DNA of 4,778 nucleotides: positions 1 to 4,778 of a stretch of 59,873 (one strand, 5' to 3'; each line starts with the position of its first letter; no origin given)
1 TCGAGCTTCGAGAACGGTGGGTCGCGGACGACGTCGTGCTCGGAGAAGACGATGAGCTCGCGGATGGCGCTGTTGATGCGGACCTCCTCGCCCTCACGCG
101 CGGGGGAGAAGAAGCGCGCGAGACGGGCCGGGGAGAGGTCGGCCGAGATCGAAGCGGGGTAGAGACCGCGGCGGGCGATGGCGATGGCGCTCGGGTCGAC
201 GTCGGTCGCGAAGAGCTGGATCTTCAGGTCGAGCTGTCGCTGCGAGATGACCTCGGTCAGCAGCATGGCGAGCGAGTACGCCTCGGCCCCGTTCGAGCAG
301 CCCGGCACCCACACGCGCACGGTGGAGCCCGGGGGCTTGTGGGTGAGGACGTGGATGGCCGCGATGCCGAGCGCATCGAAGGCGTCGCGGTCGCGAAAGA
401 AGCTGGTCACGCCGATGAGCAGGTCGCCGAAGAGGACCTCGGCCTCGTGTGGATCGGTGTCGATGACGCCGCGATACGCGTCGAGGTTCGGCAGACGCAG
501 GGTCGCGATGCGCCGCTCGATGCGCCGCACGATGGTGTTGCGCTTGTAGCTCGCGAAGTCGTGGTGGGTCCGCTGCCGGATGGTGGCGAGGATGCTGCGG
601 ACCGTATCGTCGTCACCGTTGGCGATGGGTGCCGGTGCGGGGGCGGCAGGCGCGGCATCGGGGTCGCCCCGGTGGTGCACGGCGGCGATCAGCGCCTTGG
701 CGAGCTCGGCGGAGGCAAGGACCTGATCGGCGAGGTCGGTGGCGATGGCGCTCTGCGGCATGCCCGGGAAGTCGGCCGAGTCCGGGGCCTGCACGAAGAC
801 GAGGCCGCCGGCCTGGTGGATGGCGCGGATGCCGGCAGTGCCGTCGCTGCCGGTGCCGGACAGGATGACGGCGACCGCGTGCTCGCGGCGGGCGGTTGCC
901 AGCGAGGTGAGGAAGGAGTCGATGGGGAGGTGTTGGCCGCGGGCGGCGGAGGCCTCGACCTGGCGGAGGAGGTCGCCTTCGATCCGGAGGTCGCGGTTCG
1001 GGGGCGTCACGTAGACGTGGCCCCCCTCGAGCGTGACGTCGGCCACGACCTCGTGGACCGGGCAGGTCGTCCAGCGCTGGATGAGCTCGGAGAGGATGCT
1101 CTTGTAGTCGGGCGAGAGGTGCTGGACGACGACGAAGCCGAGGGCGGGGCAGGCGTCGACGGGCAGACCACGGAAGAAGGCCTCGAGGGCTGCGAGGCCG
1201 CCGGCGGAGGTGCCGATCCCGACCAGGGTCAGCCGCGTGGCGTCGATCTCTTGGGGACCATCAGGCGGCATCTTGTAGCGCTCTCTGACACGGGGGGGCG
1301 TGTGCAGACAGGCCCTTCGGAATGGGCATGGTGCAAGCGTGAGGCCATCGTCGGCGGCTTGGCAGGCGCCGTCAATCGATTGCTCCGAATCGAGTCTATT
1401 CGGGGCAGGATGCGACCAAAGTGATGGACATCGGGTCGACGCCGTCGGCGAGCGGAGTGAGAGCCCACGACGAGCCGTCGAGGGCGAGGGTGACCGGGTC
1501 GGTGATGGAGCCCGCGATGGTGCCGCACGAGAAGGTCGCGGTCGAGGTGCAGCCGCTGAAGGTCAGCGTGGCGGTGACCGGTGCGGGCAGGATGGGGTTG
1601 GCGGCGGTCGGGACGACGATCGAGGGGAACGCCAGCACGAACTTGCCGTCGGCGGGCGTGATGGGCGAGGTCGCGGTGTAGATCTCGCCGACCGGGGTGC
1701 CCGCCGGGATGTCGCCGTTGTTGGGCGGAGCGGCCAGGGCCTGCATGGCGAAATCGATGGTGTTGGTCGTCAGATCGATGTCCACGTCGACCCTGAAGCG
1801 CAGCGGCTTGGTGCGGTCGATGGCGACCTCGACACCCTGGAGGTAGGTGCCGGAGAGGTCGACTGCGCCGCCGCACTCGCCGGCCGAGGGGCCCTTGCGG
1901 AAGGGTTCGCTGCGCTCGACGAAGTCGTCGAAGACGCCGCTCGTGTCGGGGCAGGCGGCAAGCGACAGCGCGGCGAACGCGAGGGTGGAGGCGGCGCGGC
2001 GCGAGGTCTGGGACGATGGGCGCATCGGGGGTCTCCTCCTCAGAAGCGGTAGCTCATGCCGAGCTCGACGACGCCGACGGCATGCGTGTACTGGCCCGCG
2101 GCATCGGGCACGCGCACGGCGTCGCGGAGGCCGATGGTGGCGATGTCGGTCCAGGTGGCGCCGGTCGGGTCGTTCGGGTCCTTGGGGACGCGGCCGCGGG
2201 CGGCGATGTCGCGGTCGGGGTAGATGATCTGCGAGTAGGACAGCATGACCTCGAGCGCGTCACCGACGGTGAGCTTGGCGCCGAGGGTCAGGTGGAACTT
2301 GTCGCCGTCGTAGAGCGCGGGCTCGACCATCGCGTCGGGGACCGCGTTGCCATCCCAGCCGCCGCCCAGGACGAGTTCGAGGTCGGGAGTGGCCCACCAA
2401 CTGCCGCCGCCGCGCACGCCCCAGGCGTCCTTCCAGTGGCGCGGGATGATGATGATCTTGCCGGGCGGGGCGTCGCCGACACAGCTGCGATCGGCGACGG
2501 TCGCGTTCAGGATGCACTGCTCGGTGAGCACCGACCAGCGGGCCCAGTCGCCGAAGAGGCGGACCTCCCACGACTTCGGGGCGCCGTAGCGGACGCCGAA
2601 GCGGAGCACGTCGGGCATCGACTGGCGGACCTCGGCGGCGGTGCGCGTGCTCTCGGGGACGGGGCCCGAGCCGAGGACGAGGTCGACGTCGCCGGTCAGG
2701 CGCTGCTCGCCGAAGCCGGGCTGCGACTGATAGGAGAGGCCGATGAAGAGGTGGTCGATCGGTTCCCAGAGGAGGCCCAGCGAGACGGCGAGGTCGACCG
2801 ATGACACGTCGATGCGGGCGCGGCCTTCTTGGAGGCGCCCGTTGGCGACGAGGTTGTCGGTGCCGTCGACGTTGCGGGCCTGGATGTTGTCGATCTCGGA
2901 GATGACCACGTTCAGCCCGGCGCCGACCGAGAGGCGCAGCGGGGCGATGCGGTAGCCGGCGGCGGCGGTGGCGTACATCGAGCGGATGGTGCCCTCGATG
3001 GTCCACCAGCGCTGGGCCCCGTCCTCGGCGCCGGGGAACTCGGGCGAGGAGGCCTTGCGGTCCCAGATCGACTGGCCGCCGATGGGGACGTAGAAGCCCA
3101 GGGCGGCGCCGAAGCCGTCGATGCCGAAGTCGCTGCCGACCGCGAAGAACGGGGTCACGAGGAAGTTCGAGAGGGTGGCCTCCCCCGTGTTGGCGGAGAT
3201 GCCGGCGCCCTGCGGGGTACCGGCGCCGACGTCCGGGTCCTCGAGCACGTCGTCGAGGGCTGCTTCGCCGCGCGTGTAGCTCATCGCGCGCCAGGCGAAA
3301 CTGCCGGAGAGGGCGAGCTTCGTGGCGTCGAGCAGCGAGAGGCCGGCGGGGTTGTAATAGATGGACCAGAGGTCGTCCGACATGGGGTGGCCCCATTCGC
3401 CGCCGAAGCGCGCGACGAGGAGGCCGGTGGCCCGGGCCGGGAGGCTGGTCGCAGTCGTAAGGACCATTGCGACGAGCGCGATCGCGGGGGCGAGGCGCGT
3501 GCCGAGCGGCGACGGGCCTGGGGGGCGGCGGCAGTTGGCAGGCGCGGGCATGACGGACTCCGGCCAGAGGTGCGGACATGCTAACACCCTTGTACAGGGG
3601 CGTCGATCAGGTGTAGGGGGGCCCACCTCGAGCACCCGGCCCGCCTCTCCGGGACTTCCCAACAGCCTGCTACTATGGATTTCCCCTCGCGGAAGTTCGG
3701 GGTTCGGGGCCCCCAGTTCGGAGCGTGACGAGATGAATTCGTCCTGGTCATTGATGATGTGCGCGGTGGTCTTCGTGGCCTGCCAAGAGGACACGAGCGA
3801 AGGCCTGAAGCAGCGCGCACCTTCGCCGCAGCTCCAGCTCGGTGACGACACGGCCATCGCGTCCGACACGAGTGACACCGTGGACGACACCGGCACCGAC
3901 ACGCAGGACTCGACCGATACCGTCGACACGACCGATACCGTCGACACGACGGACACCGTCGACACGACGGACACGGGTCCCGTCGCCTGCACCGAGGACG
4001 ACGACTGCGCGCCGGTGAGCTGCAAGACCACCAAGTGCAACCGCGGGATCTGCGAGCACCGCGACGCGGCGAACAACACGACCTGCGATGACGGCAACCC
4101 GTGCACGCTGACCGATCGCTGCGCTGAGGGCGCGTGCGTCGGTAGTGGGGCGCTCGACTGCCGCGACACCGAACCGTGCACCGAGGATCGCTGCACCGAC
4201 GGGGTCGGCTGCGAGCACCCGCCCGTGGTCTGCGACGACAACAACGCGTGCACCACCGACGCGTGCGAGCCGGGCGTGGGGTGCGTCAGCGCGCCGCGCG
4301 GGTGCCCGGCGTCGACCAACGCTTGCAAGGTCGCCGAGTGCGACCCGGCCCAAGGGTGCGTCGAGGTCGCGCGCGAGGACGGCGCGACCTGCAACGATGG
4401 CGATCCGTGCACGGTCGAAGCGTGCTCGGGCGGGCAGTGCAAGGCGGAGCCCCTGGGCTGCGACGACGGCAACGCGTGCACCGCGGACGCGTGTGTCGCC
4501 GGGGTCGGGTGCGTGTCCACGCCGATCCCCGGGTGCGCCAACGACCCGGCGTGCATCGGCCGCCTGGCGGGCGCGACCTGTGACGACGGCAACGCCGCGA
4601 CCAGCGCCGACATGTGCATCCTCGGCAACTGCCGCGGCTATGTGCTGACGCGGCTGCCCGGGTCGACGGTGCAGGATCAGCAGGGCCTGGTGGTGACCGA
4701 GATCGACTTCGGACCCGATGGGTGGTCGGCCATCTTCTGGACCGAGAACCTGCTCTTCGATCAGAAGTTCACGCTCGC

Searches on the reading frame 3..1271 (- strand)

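Call 56: search_protein_families(library=pfam, proteins=[window:3-1271:-], max_evalue=0.001)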
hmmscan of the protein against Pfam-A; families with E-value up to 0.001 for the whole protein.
window:3-1271:- (423 aa): 3 families
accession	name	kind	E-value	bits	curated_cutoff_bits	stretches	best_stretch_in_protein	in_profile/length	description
PF01339.22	CheB_methylest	-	1.8e-50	171.5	24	1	17-194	1-174/174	CheB methylesterase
PF01739.24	CheR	-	2.9e-29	102.4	27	1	288-421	2-135/195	CheR methyltransferase, SAM binding domain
PF03705.20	CheR_N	-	7.8e-13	48.3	27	1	226-274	5-53/53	CheR methyltransferase, all-alpha domain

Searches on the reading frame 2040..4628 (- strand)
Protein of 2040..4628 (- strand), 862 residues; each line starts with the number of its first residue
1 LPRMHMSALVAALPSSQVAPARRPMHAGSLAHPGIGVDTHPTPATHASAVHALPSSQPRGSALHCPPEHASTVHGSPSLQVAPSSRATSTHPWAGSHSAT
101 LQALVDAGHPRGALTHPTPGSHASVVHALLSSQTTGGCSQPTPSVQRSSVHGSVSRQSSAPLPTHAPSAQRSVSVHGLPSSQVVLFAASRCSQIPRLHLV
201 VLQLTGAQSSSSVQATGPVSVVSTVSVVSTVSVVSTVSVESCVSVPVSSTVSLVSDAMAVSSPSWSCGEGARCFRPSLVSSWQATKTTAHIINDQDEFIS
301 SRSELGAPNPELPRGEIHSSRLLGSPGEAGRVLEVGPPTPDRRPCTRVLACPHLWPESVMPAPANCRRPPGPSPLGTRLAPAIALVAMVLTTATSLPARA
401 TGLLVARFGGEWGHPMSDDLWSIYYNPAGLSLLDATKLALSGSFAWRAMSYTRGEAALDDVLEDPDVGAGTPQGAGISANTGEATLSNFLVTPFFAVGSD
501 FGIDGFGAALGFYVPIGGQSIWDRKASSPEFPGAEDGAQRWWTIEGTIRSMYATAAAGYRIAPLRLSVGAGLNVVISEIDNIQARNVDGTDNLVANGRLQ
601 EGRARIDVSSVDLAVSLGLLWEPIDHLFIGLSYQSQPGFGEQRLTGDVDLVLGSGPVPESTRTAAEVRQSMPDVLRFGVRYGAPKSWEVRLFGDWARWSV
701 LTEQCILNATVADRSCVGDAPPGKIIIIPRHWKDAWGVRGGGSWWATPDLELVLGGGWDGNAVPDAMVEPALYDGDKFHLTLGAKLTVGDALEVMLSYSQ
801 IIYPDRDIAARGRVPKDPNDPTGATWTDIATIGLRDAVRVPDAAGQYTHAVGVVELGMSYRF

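Call 56: search_protein_families(library=pfam, proteins=[window:2040-4628:-], max_evalue=0.001)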
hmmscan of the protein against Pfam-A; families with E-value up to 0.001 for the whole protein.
window:2040-4628:- (862 aa): 1 family
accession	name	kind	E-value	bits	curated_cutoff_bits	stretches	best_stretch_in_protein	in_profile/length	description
PF03349.22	Toluene_X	-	1.6e-21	76.8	29.7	1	416-809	33-390/421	Outer membrane protein transport protein (OMPP1/FadL/TodX)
